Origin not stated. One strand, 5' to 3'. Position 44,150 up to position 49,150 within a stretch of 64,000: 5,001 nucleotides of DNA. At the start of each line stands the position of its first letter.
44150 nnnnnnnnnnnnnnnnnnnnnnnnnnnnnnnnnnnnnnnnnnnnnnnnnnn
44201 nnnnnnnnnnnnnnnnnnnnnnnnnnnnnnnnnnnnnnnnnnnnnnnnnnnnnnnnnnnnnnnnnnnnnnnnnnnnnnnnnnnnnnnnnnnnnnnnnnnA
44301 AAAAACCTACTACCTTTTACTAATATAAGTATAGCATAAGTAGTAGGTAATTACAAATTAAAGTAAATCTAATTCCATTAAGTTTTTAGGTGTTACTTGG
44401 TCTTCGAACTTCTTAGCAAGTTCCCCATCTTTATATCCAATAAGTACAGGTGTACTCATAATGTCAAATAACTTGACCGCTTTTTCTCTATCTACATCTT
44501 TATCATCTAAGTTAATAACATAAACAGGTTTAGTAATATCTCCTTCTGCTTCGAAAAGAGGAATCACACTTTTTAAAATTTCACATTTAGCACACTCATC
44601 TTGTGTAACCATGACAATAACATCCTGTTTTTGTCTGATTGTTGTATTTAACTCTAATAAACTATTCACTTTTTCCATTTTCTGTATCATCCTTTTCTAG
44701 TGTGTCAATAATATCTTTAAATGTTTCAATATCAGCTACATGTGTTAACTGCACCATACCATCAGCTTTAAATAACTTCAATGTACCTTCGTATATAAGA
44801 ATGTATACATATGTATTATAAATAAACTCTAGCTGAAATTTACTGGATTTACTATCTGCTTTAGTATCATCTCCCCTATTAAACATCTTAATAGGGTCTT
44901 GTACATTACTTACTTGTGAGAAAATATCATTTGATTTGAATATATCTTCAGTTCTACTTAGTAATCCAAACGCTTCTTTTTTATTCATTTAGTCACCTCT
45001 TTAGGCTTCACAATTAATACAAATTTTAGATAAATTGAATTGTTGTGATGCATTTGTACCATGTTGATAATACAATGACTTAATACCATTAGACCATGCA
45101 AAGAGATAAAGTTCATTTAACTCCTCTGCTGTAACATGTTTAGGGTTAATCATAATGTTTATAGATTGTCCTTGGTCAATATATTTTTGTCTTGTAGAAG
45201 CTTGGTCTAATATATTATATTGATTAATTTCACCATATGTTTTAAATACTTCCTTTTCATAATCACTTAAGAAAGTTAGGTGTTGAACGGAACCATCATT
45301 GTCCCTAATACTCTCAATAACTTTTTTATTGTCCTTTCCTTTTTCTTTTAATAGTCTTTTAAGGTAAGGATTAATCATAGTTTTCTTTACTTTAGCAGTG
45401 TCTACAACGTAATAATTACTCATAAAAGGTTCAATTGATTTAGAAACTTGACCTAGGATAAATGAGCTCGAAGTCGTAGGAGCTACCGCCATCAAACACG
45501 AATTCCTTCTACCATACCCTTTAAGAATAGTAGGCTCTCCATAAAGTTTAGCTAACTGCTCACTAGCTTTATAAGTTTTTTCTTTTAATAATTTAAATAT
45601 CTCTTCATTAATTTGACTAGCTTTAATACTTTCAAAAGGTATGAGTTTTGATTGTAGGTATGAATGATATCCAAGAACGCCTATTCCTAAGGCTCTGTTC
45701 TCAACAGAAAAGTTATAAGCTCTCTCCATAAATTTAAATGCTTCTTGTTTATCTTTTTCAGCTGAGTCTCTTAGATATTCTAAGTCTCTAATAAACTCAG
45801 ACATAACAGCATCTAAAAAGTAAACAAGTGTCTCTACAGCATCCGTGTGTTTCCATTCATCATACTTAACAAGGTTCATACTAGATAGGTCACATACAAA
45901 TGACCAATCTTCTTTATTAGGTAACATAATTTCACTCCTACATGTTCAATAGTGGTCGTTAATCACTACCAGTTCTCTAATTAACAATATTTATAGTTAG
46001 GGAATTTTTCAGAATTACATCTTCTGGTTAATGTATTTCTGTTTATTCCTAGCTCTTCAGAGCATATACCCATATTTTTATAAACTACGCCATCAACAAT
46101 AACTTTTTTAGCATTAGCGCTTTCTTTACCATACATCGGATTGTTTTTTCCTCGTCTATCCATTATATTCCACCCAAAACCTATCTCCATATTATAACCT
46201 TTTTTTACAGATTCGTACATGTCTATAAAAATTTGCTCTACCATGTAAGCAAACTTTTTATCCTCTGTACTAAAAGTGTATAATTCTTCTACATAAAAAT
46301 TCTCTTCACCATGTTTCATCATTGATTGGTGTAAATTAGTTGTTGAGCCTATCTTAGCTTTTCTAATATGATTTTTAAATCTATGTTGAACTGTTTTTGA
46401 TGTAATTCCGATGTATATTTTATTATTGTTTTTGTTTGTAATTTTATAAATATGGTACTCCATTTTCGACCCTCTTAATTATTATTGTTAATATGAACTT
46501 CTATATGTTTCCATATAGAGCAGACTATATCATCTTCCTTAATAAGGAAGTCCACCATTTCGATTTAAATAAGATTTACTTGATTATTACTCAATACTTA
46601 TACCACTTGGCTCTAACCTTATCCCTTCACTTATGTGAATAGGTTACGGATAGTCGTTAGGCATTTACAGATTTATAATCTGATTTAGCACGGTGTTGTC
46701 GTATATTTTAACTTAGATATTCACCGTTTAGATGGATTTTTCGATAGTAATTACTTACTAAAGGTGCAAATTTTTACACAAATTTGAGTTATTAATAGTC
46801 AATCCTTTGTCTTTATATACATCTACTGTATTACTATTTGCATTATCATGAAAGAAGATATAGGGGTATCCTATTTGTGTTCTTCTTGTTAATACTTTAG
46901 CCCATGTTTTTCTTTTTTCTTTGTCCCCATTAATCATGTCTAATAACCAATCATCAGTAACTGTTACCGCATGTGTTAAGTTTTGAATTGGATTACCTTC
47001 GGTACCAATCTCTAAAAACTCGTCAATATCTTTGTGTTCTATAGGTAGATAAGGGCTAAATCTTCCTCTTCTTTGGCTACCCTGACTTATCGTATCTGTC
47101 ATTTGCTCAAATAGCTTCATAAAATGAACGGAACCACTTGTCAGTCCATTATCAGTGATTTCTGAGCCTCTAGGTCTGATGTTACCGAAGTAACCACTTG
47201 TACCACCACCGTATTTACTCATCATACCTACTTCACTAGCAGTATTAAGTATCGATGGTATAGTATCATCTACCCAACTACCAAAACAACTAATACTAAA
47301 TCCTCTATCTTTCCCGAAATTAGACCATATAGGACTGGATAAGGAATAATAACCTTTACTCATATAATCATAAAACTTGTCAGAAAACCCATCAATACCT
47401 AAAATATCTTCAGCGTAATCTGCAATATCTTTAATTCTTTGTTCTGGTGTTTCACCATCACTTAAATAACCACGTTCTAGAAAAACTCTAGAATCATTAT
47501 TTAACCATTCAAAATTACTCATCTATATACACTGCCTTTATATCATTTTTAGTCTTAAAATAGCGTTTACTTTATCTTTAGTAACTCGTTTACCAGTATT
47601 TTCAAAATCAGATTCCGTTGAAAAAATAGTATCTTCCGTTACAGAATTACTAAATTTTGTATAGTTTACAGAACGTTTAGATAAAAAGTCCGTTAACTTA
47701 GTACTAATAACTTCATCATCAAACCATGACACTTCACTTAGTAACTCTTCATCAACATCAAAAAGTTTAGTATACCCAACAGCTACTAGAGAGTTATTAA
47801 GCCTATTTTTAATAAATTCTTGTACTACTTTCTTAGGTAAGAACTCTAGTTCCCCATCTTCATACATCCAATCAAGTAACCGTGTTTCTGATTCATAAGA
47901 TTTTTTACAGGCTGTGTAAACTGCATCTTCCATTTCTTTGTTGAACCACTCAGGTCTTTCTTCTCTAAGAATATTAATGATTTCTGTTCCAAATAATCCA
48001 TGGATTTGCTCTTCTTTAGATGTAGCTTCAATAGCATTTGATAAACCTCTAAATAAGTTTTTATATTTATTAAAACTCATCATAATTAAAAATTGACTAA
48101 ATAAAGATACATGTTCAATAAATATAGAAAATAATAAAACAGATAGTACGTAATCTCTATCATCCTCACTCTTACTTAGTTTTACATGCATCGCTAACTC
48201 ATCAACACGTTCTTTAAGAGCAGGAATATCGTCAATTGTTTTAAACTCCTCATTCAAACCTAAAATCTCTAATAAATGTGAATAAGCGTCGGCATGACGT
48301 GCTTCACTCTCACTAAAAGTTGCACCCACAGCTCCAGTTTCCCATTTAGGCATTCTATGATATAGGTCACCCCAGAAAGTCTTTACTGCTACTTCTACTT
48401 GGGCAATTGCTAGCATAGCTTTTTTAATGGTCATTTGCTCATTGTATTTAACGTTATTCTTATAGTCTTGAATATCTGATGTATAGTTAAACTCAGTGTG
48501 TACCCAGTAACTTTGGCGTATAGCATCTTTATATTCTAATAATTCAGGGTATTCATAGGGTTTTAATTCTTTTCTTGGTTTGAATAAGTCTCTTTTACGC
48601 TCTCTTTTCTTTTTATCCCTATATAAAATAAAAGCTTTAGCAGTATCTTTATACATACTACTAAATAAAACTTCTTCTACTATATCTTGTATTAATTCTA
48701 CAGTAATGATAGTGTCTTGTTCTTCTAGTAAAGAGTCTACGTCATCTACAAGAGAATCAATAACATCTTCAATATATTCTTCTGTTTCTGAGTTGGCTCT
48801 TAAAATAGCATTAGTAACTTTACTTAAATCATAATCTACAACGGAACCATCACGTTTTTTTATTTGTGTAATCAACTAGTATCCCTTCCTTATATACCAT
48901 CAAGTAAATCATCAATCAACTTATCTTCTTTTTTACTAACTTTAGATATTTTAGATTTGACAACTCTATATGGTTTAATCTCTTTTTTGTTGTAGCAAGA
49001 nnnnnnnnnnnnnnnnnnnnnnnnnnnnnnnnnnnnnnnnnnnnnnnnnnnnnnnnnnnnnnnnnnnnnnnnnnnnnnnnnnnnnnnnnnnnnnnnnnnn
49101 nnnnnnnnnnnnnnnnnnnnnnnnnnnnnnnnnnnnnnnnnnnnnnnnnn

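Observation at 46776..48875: RNR small subunit carries an N-terminal ATP-cone while the large subunit is N-terminally short, with small subunit encoded first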

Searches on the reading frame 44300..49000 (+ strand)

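Call 20: search_protein_families(library=pfam, proteins=[L001:3959-5692:-, L002:2838-3554:-], max_evalue=0.01)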
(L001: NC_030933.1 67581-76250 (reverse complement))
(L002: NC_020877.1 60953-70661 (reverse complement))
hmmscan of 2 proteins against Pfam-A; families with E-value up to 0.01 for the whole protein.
L001:3959-5692:- (577 aa): 2 families
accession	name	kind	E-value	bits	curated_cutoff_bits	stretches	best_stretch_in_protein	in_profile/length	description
PF02867.20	Ribonuc_red_lgC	-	2.9e-26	92.6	23.9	2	78-149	2-74/523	Ribonucleotide reductase, barrel domain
PF00317.26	Ribonuc_red_lgN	-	6.8e-08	32.9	28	1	12-74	8-77/77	Ribonucleotide reductase, all-alpha domain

L002:2838-3554:- (238 aa): 1 family
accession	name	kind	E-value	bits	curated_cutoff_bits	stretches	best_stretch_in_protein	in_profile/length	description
PF13392.12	HNH_3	-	2.4e-11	43.5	24.8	1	57-100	2-45/46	HNH endonuclease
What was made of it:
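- Tried and rejected: Pfam did not recognise the 323-aa in-frame insertion in Stau2 NrdA as an intein (call 20).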

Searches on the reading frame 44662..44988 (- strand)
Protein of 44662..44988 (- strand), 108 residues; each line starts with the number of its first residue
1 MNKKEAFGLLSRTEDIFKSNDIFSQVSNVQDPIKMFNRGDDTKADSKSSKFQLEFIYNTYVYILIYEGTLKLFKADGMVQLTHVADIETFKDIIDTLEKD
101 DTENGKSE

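Call 3: search_protein_families(library=pfam, proteins=[window:44662-44988:-], max_evalue=0.01)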
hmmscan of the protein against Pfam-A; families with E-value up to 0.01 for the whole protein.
window:44662-44988:- (108 aa): 0 families

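Call 26: search_protein_families(library=ncbifam, proteins=[window:44662-44988:-], max_evalue=0.001)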
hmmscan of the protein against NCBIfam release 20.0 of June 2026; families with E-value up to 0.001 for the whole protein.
window:44662-44988:- (108 aa): 0 families
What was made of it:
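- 44662..44988 (-): Conserved phage ORF of unknown function (108 aa) between nrdA and the thioredoxin-like gene. No Pfam or NCBIfam hit (calls 3, 26).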

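Call 45: search_protein_families(library=phrogs, proteins=[window:44662-44988:-], max_evalue=0.001)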
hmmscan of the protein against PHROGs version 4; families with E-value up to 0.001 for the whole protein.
window:44662-44988:- (108 aa): 1 family
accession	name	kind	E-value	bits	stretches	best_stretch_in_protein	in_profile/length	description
phrog_2797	-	unknown function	2.3e-46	157.5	1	1-108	1-109/109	-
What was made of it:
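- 44662..44988 (-): PHROG 2797, unknown function, E 2e-46 (call 45).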
